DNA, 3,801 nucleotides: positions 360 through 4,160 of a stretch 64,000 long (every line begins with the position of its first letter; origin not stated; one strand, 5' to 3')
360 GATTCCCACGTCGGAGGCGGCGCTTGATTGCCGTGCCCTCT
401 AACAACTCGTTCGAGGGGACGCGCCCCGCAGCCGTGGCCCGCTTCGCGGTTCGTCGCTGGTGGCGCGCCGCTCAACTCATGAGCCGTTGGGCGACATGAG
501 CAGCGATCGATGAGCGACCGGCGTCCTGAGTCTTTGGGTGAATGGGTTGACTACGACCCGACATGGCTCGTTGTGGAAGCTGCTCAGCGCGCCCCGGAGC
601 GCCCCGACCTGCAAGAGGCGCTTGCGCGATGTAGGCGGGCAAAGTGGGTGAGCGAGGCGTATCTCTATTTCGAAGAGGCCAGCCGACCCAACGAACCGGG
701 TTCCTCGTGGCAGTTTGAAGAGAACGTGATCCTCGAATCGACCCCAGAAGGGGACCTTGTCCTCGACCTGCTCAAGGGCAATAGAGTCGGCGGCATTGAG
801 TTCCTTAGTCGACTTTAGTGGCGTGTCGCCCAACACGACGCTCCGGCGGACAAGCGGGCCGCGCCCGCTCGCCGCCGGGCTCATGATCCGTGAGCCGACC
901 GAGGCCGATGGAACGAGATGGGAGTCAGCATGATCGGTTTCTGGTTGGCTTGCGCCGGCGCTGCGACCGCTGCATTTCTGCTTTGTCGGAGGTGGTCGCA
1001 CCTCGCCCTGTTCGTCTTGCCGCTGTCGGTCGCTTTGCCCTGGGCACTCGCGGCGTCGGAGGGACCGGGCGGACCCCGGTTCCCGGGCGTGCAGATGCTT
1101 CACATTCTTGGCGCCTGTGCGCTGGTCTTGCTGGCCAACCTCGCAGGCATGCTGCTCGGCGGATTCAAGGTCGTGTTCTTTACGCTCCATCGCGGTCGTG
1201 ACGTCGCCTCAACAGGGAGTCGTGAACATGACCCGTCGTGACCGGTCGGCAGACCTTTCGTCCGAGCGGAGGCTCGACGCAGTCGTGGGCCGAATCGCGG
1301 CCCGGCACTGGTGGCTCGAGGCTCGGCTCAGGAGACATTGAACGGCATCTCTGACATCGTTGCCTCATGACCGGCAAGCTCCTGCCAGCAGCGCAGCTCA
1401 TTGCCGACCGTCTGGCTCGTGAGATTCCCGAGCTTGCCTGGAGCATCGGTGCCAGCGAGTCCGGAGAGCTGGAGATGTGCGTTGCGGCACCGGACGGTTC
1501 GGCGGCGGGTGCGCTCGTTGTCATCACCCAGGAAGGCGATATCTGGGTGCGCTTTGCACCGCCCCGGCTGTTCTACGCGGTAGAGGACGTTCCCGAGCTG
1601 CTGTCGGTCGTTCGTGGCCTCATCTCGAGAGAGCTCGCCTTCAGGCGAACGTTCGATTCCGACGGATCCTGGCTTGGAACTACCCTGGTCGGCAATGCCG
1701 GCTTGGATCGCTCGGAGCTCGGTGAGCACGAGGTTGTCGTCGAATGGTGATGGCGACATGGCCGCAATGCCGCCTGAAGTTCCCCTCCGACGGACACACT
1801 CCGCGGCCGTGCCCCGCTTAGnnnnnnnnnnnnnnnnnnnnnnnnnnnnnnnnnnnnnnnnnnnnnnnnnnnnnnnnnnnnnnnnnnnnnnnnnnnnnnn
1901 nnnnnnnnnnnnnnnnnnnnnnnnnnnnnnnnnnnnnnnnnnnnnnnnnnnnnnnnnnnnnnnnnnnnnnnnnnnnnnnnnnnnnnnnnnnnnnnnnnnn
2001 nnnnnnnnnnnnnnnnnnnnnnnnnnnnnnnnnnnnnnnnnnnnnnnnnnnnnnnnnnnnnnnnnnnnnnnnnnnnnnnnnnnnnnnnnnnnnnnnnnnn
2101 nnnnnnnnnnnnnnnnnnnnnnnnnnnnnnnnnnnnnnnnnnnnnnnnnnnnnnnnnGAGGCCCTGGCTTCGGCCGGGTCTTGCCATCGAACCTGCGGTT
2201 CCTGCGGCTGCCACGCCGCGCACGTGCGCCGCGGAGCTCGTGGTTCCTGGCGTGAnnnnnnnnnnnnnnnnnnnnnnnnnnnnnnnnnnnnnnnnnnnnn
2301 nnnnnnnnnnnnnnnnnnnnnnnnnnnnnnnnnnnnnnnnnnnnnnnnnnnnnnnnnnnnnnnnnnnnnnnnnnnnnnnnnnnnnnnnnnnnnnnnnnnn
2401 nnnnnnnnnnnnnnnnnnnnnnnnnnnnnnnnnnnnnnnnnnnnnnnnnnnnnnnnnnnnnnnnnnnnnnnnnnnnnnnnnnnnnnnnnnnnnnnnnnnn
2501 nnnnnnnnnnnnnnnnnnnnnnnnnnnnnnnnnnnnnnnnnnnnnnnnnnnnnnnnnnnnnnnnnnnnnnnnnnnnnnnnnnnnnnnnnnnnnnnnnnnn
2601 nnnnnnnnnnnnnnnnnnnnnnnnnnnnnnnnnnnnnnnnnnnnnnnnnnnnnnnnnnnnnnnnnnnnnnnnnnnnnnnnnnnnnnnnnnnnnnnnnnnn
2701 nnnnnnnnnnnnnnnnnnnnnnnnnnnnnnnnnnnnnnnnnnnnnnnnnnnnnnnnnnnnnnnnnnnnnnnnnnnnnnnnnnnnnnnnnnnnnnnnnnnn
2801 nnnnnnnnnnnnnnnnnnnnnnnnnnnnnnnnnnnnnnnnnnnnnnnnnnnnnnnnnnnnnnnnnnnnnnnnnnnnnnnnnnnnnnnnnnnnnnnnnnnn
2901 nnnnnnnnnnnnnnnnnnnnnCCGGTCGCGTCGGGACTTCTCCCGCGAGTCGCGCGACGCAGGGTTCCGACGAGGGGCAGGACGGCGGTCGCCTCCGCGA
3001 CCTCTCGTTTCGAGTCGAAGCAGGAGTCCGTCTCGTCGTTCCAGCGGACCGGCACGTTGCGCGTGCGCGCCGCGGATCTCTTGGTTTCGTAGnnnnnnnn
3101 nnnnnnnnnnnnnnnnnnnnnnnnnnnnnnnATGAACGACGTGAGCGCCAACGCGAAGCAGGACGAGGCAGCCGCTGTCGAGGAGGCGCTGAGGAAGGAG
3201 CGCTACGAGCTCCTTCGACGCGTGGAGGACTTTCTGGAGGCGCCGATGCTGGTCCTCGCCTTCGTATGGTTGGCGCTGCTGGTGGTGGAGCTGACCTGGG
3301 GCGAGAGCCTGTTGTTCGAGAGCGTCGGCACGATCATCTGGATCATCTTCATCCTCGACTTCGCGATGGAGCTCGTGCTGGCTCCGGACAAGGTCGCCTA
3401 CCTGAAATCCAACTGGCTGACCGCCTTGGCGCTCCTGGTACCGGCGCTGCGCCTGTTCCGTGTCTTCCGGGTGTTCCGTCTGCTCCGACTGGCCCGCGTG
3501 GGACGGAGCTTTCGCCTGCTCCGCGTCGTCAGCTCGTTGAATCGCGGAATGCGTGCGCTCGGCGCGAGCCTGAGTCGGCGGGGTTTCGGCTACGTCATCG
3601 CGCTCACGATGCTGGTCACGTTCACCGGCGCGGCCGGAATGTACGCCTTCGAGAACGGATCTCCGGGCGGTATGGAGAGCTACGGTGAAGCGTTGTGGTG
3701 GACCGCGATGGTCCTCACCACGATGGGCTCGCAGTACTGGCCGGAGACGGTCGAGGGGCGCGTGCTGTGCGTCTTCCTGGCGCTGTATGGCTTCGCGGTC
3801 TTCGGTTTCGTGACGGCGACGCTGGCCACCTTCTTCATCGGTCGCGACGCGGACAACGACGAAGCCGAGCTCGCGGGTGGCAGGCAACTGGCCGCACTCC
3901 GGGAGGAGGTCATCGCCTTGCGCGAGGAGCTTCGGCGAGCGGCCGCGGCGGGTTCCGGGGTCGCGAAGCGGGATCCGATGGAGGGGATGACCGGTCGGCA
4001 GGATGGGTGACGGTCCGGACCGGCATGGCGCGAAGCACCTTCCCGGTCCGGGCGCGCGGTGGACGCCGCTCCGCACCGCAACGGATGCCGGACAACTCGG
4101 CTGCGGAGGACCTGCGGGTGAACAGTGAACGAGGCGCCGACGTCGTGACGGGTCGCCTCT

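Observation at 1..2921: Integron-type cassette array at the window start: 55-bp direct repeats with GTTRRRY cores bracket small low-GC ORFs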

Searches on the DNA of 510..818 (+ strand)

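Call 33: search_with_rna_model(model_id=R1, sources=[L011, L012, L013, L006, L007, L009], filters=off, max_evalue=0.05)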
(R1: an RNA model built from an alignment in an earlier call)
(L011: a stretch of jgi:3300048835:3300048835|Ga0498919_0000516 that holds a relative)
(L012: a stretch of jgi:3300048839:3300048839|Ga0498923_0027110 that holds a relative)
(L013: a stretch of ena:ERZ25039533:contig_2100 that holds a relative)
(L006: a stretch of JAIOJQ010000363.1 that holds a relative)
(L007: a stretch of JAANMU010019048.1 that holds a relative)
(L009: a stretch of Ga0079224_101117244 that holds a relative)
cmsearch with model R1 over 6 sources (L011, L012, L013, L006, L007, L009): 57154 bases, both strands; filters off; matches with E-value up to 0.05: 27.
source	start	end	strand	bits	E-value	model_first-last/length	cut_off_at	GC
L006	550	653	-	95.5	8.3e-21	1-106/106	no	0.71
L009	1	92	-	93.1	3.2e-20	8-99/106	no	0.68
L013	4334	4420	+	43.1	4.6e-08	1-106/106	no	0.74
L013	2973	3058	+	41.7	9.8e-08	1-106/106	no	0.74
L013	3339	3424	+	41.2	1.3e-07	1-106/106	no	0.74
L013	7641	7726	+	35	4.2e-06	1-106/106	no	0.73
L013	14351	14436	+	33.2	1.2e-05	1-106/106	no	0.76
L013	11149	11235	+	32.9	1.4e-05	1-106/106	no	0.75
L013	3776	3860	+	32.6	1.7e-05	1-106/106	no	0.76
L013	9476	9561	+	32.3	1.9e-05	1-106/106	no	0.73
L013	10299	10384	+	32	2.2e-05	1-106/106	no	0.74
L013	1608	1693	+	28.3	0.00018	1-106/106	no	0.79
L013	4816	4901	+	27.4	0.00029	1-106/106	no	0.78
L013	14003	14075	+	26.9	0.00039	1-106/106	no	0.68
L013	11820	11905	+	26.7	0.00044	1-106/106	no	0.74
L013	257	342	+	26.6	0.00047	1-106/106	no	0.76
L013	928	1013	+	26.3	0.00056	1-106/106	no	0.77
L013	9929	9986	+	25.9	0.00071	1-106/106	no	0.71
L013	6830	6911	+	25.2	0.001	3-104/106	no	0.73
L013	9110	9195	+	25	0.0011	1-106/106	no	0.76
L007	1809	1874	+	22.1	0.0058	1-106/106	no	0.68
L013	16668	16752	+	22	0.0063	1-106/106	no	0.76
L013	2123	2208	+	21.8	0.007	1-106/106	no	0.74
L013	15906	15991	+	21.6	0.0078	1-106/106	no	0.74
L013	8175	8260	+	20.7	0.013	1-106/106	no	0.73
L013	17360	17443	+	20.2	0.017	1-106/106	no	0.79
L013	2973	3058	-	20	0.019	1-106/106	no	0.74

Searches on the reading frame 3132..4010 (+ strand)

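Call 9: search_protein_families(library=pfam, proteins=[window:3132-4010:+], max_evalue=0.1)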
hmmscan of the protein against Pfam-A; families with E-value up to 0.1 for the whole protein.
window:3132-4010:+ (292 aa): 3 families
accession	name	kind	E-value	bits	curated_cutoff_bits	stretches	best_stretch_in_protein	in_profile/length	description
PF00520.37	Ion_trans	-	5.1e-11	42.7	25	1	60-225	33-223/241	Ion transport protein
PF07885.22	Ion_trans_2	-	2e-07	31.3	22.5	1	160-235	3-77/79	Ion channel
PF00060.32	Lig_chan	-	0.079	13.2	30.8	0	180-238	39-97/146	Ligand-gated ion channel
